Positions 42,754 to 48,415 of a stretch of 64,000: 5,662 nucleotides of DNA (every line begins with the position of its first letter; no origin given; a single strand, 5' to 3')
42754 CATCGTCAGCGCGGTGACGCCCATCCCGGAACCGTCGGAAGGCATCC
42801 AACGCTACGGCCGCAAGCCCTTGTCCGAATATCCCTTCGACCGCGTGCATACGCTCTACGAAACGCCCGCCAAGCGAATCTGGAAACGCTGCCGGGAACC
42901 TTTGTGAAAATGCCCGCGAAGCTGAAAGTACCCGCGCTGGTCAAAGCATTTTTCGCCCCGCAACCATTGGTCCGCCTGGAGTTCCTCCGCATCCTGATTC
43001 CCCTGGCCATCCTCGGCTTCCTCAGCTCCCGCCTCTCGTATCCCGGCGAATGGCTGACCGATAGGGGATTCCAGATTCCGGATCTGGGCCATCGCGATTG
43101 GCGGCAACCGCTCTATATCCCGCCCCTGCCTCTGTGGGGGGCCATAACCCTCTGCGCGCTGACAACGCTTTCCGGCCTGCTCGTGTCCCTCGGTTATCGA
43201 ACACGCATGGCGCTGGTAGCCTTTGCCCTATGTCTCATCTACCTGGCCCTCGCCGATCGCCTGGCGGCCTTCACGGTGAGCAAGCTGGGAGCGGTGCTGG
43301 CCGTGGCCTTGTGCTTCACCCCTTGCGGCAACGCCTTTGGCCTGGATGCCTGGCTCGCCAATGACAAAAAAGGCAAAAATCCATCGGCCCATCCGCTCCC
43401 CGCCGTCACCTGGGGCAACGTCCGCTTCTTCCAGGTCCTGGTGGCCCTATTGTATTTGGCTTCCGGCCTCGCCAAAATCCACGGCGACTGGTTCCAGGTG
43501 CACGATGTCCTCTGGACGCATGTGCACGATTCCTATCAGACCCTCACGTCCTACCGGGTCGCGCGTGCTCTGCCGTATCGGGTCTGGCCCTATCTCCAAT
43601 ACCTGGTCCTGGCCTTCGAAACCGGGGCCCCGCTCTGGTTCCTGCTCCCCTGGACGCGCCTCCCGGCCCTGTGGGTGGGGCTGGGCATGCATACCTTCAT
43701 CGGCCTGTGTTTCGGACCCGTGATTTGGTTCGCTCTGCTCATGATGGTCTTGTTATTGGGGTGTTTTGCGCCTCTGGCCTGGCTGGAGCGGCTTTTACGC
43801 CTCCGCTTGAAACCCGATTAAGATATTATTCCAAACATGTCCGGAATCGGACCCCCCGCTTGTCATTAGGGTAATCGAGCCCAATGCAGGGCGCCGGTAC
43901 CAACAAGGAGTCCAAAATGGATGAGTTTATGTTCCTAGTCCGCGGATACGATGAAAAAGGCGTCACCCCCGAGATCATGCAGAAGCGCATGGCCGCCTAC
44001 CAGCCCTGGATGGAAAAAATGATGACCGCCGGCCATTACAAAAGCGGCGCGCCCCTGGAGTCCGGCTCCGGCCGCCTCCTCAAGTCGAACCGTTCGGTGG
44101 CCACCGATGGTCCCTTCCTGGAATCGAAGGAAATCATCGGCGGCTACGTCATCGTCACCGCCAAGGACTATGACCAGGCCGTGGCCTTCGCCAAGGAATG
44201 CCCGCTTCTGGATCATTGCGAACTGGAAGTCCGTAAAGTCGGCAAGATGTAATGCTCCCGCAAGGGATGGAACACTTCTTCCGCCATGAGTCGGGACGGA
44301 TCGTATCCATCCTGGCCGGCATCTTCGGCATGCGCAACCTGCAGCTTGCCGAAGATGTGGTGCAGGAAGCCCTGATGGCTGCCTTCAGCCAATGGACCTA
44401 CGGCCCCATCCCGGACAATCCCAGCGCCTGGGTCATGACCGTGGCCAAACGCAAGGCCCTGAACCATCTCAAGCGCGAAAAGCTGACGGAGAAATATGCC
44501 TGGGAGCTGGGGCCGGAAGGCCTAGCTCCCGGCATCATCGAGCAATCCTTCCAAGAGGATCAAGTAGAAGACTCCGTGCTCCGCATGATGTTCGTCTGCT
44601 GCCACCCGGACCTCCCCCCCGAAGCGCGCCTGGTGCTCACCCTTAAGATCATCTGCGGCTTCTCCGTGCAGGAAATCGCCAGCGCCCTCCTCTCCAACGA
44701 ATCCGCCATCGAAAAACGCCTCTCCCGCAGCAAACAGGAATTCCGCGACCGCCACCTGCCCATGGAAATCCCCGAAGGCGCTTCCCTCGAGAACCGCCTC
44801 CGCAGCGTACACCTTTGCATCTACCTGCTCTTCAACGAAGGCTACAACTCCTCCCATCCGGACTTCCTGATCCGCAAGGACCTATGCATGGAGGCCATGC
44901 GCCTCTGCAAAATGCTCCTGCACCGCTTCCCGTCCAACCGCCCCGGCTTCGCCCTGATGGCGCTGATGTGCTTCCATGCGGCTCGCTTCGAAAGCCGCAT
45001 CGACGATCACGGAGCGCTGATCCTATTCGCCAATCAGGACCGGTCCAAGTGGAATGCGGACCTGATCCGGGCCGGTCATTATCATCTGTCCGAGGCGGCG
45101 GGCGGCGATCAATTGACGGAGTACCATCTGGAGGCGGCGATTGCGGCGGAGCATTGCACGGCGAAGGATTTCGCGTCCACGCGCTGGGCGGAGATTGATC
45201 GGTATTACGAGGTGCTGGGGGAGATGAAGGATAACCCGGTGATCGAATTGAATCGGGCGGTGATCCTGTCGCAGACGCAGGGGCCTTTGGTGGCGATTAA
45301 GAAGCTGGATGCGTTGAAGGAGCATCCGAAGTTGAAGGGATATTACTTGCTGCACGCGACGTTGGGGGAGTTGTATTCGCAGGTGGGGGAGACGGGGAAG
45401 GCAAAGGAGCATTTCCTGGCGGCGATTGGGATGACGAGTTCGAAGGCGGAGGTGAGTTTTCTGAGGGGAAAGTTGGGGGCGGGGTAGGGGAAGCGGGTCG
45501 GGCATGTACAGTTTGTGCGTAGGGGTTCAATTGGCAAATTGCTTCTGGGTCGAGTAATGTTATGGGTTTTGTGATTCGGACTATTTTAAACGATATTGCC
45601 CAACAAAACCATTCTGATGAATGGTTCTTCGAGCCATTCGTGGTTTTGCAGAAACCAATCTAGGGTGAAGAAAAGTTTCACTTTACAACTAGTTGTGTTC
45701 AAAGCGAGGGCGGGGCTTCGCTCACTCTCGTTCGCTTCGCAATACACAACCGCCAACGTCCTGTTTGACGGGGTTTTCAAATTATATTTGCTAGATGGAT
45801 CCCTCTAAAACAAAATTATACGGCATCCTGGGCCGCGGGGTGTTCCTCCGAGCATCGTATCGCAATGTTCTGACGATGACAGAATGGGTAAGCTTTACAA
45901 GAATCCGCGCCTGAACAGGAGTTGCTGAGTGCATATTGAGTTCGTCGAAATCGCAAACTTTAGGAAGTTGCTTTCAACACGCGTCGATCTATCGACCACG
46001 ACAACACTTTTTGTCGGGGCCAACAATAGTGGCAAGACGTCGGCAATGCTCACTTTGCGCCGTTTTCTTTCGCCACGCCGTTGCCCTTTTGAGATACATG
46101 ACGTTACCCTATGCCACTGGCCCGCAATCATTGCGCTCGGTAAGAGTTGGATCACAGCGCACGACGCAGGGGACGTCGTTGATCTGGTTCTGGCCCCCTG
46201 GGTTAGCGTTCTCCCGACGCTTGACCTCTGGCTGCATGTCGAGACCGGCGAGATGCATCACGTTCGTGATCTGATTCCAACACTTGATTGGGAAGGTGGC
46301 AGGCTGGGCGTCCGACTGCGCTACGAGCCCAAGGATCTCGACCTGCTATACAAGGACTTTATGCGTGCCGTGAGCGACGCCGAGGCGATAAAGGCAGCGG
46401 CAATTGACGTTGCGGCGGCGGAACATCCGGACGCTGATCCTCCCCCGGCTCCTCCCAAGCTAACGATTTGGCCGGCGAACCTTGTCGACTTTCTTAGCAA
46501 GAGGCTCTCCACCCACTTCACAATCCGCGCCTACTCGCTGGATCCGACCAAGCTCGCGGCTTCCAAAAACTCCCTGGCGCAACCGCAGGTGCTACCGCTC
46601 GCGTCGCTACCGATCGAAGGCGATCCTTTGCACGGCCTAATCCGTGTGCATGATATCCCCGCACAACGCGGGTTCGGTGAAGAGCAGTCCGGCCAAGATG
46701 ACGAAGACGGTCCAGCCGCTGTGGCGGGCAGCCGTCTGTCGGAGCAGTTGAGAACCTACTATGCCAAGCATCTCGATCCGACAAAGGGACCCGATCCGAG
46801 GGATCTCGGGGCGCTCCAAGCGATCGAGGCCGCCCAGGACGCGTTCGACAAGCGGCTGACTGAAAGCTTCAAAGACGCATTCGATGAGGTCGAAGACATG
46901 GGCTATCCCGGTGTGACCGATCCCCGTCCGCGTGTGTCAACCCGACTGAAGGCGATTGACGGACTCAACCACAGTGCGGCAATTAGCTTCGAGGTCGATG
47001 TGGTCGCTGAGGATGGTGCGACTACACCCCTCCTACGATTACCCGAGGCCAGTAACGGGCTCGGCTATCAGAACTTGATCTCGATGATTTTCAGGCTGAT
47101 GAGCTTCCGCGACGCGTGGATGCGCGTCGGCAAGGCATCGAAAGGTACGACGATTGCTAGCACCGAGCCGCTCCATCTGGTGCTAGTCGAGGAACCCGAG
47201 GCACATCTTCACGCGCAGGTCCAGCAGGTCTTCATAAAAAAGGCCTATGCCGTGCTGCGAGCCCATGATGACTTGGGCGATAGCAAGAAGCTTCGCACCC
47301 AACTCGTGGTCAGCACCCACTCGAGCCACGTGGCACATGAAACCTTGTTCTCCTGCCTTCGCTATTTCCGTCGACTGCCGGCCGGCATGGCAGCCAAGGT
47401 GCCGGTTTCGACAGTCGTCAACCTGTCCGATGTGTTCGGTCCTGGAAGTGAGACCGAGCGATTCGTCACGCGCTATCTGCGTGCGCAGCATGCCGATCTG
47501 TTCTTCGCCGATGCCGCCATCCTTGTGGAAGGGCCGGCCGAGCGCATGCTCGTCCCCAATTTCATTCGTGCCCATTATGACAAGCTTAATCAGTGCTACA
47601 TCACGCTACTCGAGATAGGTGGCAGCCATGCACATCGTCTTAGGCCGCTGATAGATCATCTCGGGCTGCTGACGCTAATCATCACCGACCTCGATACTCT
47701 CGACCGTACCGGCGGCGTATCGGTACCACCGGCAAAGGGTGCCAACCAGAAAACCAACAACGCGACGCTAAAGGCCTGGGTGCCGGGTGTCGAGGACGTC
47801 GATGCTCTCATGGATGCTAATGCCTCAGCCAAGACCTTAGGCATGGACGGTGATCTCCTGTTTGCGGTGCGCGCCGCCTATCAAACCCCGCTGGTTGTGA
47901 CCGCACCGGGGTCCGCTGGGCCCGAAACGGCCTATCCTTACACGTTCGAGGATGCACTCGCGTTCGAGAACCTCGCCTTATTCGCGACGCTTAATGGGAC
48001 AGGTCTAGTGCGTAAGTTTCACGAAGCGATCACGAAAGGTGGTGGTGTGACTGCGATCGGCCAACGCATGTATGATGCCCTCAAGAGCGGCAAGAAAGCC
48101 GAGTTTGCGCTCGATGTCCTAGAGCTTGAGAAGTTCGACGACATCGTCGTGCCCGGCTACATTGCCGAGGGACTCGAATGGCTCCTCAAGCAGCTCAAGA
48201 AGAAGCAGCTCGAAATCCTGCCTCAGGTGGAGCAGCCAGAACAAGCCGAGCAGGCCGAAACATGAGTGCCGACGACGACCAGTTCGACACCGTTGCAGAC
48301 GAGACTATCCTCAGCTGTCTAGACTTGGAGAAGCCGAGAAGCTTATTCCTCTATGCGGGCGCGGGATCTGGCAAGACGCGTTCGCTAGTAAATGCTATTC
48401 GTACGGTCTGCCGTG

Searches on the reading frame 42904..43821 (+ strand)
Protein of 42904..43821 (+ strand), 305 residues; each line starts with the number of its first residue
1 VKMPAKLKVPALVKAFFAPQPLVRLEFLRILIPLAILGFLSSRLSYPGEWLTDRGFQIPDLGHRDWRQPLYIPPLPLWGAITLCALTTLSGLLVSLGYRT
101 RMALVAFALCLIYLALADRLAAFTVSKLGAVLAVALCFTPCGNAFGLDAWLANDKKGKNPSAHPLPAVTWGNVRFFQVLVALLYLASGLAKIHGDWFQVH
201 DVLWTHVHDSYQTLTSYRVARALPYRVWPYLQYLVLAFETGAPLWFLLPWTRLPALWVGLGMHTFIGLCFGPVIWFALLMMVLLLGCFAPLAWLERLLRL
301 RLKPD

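Call 7: search_protein_families(library=padloc, proteins=[window:42904-43821:+], max_evalue=0.1)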
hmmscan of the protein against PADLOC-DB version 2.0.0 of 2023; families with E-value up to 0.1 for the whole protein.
window:42904-43821:+ (305 aa): 0 families

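Call 8: search_protein_families(library=ncbifam, proteins=[window:42904-43821:+], max_evalue=0.1)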
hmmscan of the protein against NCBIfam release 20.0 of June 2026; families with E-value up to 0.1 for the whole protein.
window:42904-43821:+ (305 aa): 1 family
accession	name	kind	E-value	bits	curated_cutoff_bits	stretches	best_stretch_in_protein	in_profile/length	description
NF040963.1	MamI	equivalog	0.0044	16.9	80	1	176-207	2-33/69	magnetosome protein MamI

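Call 24: search_protein_families(library=pfam, proteins=[window:42904-43821:+], max_evalue=0.01)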
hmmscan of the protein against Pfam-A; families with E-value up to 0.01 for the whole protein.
window:42904-43821:+ (305 aa): 2 families
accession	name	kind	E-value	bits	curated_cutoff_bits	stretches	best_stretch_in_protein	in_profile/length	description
PF05090.19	HTTM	-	4.1e-14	53.2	27.7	1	72-284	51-251/259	HTTM domain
PF07291.16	MauE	-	2.7e-06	28.1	27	1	175-264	7-81/128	Methylamine utilisation protein MauE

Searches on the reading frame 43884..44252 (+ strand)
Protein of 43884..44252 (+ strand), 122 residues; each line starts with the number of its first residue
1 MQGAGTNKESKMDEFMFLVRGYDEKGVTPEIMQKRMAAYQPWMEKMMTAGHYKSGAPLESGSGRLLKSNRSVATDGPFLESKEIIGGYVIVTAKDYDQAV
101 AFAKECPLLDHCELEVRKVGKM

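Call 24: search_protein_families(library=pfam, proteins=[window:43884-44252:+], max_evalue=0.01)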
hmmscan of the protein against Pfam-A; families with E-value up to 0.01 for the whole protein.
window:43884-44252:+ (122 aa): 1 family
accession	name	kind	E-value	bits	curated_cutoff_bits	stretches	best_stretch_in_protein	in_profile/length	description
PF03795.20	YCII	-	2e-12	47.8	24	1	30-119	15-91/95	YCII-related domain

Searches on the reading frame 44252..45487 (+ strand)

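Call 7: search_protein_families(library=padloc, proteins=[window:44252-45487:+], max_evalue=0.1)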
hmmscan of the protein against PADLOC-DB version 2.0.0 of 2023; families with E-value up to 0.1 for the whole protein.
window:44252-45487:+ (411 aa): 0 families

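Call 8: search_protein_families(library=ncbifam, proteins=[window:44252-45487:+], max_evalue=0.1)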
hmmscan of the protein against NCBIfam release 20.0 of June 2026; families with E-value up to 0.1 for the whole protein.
window:44252-45487:+ (411 aa): 68 families (the best 25 are shown)
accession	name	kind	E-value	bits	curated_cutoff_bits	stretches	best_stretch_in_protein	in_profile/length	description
TIGR02937.1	sigma70-ECF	superfamily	4.9e-16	58.8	42.9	1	6-165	3-162/165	sigma-70 family RNA polymerase sigma factor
TIGR02985.1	Sig70_bacteroi1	subfamily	4.4e-15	56.3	126.4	1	7-166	4-160/162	RNA polymerase sigma-70 factor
NF058625.1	sigma_PG0214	equivalog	1.5e-14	54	130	1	28-167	26-160/170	GFO_1088 family ECF-type sigma factor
TIGR02983.1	SigE-fam_strep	subfamily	2.1e-14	53.7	141.55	1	7-166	9-156/162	SigE family RNA polymerase sigma factor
TIGR02957.1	SigX4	subfamily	5.2e-10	39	323.25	1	31-168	22-156/281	RNA polymerase sigma-70 factor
TIGR02989.1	Sig-70_gvs1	subfamily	7e-10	39.1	124.55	1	27-165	22-155/158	RNA polymerase sigma-70 factor, Rhodopirellula/Verrucomicrobium family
NF008888.0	PRK11922.1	equivalog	2.9e-09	36.9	204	1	27-166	51-194/231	RNA polymerase sigma factor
NF007214.0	PRK09636.1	subfamily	5.8e-09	35.5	271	1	33-172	31-167/293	RNA polymerase sigma factor SigJ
NF006089.0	PRK08241.1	subfamily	5.2e-08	32.3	240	1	105-168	141-204/343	RNA polymerase subunit sigma-70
NF009170.0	PRK12517.1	subfamily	5.4e-08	32.5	197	1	28-166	45-174/188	RNA polymerase sigma factor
NF007216.0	PRK09638.1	equivalog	7.8e-08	32.3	194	1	29-161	41-167/180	RNA polymerase sigma factor SigY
NF007227.0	PRK09645.1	subfamily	1.7e-07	31.3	202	1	30-156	37-158/177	sigma-70 family RNA polymerase sigma factor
NF009164.0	PRK12511.1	equivalog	1.9e-07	30.8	185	1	28-166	26-157/182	RNA polymerase sigma factor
NF009189.0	PRK12537.1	equivalog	7.2e-07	28.9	261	1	6-165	25-178/182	RNA polymerase sigma factor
NF009166.1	PRK12513.1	equivalog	9.8e-07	28.7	206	1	27-166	43-184/193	RNA polymerase sigma factor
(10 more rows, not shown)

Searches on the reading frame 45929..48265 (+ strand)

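Call 6: search_protein_families(library=pfam, proteins=[window:45929-48265:+], max_evalue=1)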
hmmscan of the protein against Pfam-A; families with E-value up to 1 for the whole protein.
window:45929-48265:+ (778 aa): 8 families
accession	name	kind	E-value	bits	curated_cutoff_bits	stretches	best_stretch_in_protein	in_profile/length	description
PF13175.12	AAA_15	-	3.3e-40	139.3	32.1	2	255-469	211-374/374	AAA ATPase domain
PF20469.4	OLD-like_TOPRIM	-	9.1e-18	65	23.2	1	525-589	1-67/67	Overcoming lysogenization defect protein-like, TOPRIM domain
PF13304.12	AAA_21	-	1.3e-08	35.7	27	2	296-467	175-301/304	AAA domain, putative AbiEii toxin, Type IV TA system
PF13476.12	AAA_23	-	0.0019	19.3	27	1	6-40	2-36/201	AAA domain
PF02463.25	SMC_N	-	0.058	13.3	40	1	3-44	2-45/220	RecF/RecN/SMC N terminal domain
PF16277.11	DUF4926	-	0.089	12.6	29.1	0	351-373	31-52/57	Domain of unknown function (DUF4926)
PF02826.25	2-Hacid_dh_C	-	0.12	12.1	25.1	0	712-736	135-159/178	D-isomer specific 2-hydroxyacid dehydrogenase, NAD binding domain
PF11398.14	DUF2813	-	0.25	11.1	21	0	1-53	1-52/372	Protein of unknown function (DUF2813)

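Call 7: search_protein_families(library=padloc, proteins=[window:45929-48265:+], max_evalue=0.1)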
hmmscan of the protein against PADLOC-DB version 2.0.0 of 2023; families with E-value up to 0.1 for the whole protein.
window:45929-48265:+ (778 aa): 103 families (the best 25 are shown)
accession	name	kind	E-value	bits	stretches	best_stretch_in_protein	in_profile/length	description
PDLC00093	GajA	-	2.2e-279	927.2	1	1-766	1-732/736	AAA ATPase domain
PDLC00095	GajA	-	1.8e-269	894.4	1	1-770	1-747/752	AAA ATPase domain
PDLC00068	GajA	-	4.5e-172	571.7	1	234-769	2-540/545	AAA ATPase domain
PDLC00063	GajA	-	2.1e-111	371.6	1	1-760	1-667/679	AAA ATPase domain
PDLC00065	GajA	-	1.1e-86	290.1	1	1-758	1-669/670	AAA ATPase domain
PDLC00088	GajA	-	2.7e-79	265.7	1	376-753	2-370/372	AAA ATPase domain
PDLC00079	GajA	-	1.4e-69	233.7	1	1-754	1-701/702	AAA ATPase domain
PDLC00082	GajA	-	6.3e-47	158.4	2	371-620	342-564/694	AAA ATPase domain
PDLC02979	AriA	-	2.2e-42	144.2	2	243-469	202-373/373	-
PDLC00076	GajA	-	1.6e-39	133.9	2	367-624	309-538/700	AAA ATPase domain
PDLC00069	GajA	-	5.4e-35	118.9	2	370-567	296-475/687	AAA ATPase domain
PDLC00096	GajA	-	3e-33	113.4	2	375-591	263-457/630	AAA ATPase domain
PDLC00070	GajA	-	7.2e-31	105.4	2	329-598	210-452/596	AAA ATPase domain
PDLC00071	GajA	-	1.4e-28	98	2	375-624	248-463/588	AAA ATPase domain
PDLC00091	GajA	-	4.7e-28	96.4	2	375-564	268-428/627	AAA ATPase domain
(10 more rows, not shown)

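Call 8: search_protein_families(library=ncbifam, proteins=[window:45929-48265:+], max_evalue=0.1)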
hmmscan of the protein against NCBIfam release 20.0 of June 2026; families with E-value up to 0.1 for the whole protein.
window:45929-48265:+ (778 aa): 6 families
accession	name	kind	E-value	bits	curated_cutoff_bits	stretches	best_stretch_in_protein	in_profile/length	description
NF038234.1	retron_eff_Eco8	equivalog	2.8e-14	52.7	250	1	417-589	275-439/679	retron Eco8 family effector endonuclease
NF041760.1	PtuA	equivalog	5.4e-09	35.5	500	2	2-48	51-97/524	retron Ec78 anti-phage system effector ATPase PtuA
TIGR00611.2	recf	equivalog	0.0021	17.3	172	1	6-38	4-36/339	DNA replication/repair protein RecF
NF003034.1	PRK03918.1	equivalog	0.0064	14.5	700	1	1-39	1-39/878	DNA double-strand break repair ATPase Rad50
NF047739.1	antiphage_MADS3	equivalog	0.019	14.1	420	0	3-39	2-37/427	methylation-associated defense system AAA family ATPase MAD3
TIGR04435.1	restrict_AAA_1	hypoth_equivalog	0.072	11.8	300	0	408-468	412-469/568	restriction system-associated AAA family ATPase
